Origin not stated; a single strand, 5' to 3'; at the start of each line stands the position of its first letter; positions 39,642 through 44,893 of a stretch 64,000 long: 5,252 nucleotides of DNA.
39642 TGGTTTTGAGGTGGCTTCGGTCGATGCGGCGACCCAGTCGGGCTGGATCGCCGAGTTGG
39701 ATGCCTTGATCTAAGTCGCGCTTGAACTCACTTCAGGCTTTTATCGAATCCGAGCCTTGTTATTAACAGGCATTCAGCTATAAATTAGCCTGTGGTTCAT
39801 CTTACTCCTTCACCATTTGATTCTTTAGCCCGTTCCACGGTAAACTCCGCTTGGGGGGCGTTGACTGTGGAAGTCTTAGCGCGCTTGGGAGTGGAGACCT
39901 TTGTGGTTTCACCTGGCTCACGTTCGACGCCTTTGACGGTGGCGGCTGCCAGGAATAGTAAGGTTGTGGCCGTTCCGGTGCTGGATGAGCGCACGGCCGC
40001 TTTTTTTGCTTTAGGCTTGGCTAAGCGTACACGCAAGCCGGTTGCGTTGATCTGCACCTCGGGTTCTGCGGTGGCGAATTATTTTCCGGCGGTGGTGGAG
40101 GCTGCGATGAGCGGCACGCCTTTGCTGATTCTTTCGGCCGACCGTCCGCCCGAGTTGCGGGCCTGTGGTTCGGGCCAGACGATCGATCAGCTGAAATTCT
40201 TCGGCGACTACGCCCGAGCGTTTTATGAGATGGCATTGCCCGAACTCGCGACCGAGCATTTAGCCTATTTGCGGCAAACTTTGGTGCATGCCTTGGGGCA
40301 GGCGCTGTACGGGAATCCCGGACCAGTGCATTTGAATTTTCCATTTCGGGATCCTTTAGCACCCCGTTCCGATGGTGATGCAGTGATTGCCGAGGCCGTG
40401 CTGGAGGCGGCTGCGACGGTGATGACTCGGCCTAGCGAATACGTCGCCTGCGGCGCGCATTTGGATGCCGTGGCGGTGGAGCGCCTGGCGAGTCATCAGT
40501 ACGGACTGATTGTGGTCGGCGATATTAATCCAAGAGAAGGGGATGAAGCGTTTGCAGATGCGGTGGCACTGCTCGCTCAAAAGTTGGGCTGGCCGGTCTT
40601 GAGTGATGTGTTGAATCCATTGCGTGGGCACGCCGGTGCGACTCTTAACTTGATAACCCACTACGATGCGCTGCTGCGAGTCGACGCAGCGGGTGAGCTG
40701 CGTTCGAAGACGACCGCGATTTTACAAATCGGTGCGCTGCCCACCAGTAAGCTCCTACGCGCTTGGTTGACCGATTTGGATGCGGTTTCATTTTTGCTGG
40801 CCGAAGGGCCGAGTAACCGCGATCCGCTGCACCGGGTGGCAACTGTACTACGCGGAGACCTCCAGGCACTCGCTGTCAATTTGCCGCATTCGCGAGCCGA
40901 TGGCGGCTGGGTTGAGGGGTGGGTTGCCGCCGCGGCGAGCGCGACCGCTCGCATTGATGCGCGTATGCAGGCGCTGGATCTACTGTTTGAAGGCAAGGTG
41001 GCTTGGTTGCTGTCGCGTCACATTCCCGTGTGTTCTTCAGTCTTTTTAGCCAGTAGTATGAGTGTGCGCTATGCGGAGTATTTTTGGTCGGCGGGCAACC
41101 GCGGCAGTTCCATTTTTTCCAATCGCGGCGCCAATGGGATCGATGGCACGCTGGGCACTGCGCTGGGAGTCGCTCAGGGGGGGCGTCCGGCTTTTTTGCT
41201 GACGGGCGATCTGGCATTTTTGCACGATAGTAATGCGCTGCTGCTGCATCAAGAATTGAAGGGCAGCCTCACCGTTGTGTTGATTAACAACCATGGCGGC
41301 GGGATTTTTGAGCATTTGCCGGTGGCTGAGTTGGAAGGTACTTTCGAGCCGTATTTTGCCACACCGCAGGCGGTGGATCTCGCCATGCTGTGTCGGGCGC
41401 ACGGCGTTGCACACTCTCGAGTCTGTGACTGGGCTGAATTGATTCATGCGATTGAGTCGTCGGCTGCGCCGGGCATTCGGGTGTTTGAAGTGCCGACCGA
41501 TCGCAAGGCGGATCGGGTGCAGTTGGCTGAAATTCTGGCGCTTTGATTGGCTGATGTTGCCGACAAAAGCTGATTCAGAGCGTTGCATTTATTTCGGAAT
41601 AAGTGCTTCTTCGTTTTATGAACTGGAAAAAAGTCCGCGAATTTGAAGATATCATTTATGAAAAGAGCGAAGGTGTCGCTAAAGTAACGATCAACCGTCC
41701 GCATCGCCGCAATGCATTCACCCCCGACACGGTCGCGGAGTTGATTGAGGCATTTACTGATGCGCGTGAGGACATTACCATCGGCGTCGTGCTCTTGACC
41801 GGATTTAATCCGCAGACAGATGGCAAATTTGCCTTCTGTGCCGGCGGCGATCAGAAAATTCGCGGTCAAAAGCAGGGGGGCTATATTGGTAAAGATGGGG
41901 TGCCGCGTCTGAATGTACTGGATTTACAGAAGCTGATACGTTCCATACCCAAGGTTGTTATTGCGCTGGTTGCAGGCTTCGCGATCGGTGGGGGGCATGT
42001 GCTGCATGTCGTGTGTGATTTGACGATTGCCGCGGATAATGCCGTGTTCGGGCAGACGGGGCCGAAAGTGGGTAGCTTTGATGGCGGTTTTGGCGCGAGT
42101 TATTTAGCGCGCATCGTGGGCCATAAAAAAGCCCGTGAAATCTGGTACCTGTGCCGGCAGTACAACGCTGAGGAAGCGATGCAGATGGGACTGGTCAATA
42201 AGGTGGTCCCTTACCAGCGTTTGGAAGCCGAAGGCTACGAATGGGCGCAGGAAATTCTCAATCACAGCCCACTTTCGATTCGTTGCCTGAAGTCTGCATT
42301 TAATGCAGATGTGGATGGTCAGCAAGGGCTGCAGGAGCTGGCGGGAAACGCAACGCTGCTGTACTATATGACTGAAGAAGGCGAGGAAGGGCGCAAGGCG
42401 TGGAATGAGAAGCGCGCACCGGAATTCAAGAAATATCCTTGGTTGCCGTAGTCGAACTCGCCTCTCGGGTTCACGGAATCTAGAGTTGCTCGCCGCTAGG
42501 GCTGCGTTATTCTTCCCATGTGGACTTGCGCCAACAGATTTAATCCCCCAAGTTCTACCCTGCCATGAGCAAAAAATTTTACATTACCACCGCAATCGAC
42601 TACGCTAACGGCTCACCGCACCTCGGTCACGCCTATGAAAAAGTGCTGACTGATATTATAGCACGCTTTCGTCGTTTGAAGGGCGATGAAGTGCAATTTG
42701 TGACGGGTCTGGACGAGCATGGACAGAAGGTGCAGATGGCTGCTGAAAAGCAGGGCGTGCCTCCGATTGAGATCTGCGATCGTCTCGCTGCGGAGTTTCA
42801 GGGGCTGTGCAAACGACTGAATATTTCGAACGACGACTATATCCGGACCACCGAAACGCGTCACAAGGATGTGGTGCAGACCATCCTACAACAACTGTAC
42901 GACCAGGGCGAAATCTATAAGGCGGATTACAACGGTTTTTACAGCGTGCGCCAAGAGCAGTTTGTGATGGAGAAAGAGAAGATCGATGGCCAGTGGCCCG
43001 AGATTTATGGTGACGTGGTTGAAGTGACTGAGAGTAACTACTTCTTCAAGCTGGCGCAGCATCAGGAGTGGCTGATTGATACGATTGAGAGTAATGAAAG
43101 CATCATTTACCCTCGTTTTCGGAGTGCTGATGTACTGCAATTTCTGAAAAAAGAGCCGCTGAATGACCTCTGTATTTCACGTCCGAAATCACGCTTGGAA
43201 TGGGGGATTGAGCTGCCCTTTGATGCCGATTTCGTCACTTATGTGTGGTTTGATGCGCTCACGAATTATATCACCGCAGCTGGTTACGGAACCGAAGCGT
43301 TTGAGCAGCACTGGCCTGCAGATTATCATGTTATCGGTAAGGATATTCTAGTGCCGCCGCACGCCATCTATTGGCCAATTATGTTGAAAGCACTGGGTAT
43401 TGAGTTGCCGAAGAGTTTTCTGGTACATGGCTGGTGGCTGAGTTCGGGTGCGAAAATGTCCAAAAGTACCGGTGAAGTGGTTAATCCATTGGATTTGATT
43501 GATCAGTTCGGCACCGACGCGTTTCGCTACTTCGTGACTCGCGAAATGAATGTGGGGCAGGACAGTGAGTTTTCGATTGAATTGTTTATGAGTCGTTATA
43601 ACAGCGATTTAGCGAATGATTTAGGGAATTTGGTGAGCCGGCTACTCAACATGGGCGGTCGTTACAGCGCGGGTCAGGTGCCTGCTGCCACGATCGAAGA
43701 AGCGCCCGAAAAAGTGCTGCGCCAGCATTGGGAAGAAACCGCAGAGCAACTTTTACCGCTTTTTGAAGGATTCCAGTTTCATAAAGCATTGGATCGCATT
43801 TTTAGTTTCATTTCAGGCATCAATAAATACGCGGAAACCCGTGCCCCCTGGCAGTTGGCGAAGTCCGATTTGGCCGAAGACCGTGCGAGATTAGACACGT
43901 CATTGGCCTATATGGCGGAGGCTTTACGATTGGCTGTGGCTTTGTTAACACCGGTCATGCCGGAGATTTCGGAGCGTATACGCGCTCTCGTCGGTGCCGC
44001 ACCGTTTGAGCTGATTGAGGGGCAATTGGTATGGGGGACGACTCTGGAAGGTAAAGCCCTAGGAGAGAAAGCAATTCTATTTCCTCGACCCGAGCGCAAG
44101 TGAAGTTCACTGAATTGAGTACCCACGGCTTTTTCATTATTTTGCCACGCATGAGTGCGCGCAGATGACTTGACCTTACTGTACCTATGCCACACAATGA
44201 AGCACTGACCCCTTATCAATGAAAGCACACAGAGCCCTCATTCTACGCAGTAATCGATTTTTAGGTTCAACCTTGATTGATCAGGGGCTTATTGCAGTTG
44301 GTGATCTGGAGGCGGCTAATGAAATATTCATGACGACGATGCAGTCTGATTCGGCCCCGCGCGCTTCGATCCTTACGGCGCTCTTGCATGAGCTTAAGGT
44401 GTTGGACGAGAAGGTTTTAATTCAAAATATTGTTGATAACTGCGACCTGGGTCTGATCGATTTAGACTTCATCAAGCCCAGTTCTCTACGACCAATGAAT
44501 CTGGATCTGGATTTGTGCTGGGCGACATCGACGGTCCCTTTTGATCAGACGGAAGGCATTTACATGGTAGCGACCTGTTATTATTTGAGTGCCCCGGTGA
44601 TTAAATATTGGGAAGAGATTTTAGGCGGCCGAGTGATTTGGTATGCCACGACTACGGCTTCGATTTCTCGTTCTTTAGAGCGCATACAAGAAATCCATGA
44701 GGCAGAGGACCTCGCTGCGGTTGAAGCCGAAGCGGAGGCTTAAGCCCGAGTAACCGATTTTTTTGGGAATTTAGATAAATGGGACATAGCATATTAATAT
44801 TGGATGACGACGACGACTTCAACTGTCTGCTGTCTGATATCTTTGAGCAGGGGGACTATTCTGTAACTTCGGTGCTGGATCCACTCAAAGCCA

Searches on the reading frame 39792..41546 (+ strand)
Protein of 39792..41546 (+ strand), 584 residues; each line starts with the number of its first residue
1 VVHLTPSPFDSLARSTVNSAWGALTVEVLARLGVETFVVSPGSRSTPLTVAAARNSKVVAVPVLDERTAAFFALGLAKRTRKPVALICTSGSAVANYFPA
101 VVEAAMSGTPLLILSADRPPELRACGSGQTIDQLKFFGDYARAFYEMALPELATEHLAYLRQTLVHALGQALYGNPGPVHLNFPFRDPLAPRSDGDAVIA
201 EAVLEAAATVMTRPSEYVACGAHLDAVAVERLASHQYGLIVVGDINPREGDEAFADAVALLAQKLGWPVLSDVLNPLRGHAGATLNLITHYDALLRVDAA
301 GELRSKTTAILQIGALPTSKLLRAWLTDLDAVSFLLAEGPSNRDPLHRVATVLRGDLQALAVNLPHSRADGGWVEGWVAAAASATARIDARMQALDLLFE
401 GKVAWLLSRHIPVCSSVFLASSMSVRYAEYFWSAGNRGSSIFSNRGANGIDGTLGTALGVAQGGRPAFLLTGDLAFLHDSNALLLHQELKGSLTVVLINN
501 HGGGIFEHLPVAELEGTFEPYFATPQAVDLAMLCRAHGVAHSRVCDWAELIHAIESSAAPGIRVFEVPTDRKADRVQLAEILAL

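Call 13: search_protein_families(library=pfam, proteins=[window:39792-41546:+], max_evalue=0.001)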
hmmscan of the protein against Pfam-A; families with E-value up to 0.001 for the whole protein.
window:39792-41546:+ (584 aa): 3 families
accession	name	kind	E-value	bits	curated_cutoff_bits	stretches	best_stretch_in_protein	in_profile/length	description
PF02776.23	TPP_enzyme_N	-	1.8e-22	79.8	26.8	1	23-134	5-117/119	Thiamine pyrophosphate enzyme, N-terminal TPP binding domain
PF16582.11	TPP_enzyme_M_2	-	1.7e-12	47.9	30.1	1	234-413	37-202/208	Middle domain of thiamine pyrophosphate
PF02775.26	TPP_enzyme_C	-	2.7e-09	37.4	21.9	1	438-556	18-139/151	Thiamine pyrophosphate enzyme, C-terminal TPP binding domain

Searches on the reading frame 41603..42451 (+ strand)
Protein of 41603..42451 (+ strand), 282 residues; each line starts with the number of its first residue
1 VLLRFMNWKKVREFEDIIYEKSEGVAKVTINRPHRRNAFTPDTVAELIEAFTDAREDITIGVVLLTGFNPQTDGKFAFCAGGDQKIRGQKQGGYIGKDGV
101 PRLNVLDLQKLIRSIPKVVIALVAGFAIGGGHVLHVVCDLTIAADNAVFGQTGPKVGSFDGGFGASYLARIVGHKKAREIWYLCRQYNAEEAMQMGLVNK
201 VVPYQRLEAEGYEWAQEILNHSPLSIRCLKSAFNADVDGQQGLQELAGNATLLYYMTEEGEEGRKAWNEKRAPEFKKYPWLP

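Call 13: search_protein_families(library=pfam, proteins=[window:41603-42451:+], max_evalue=0.001)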
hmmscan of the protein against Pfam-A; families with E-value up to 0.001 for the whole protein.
window:41603-42451:+ (282 aa): 2 families
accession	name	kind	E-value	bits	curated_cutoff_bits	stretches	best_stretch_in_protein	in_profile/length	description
PF00378.25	ECH_1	-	5.6e-74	249.1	27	1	20-277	1-250/251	Enoyl-CoA hydratase/isomerase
PF16113.10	ECH_2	-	1e-17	65.1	27.2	1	26-209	2-179/335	Enoyl-CoA hydratase/isomerase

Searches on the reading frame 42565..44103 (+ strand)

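Call 13: search_protein_families(library=pfam, proteins=[window:42565-44103:+], max_evalue=0.001)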
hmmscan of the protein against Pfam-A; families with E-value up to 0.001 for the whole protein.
window:42565-44103:+ (512 aa): 6 families
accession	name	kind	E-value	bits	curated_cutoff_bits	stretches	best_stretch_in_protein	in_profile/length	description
PF09334.17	tRNA-synt_1g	-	1.6e-99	333.8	20.1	2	153-360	177-390/391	tRNA synthetases class I (M)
PF00133.28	tRNA-synt_1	-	5.1e-32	111.6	22.7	3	3-94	23-116/414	tRNA synthetases class I (I, L, M and V)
PF01406.26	tRNA-synt_1e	-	1.5e-16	61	27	2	16-131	21-136/301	tRNA synthetases class I (C) catalytic domain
PF01921.24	tRNA-synt_1f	-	3.3e-06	26.7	27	0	253-327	236-312/360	tRNA synthetases class I (K)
PF08264.19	Anticodon_1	-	4.9e-06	26.9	25.1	1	383-472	2-86/148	Anticodon-binding domain of tRNA ligase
PF19303.5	Anticodon_3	-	0.00055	20.3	23.5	0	372-477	1-102/152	Anticodon binding domain of methionyl tRNA ligase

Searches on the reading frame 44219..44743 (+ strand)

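Call 13: search_protein_families(library=pfam, proteins=[window:44219-44743:+], max_evalue=0.001)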
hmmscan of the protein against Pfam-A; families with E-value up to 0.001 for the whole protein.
window:44219-44743:+ (174 aa): 0 families

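Call 55: search_protein_families(library=pfam, proteins=[window:44219-44743:+], max_evalue=1)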
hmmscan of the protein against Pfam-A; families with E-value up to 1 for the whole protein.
window:44219-44743:+ (174 aa): 1 family
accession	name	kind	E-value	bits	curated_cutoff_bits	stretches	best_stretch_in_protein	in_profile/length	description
PF05157.20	MshEN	-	0.0015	18.9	23.1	1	76-159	2-86/90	MshEN domain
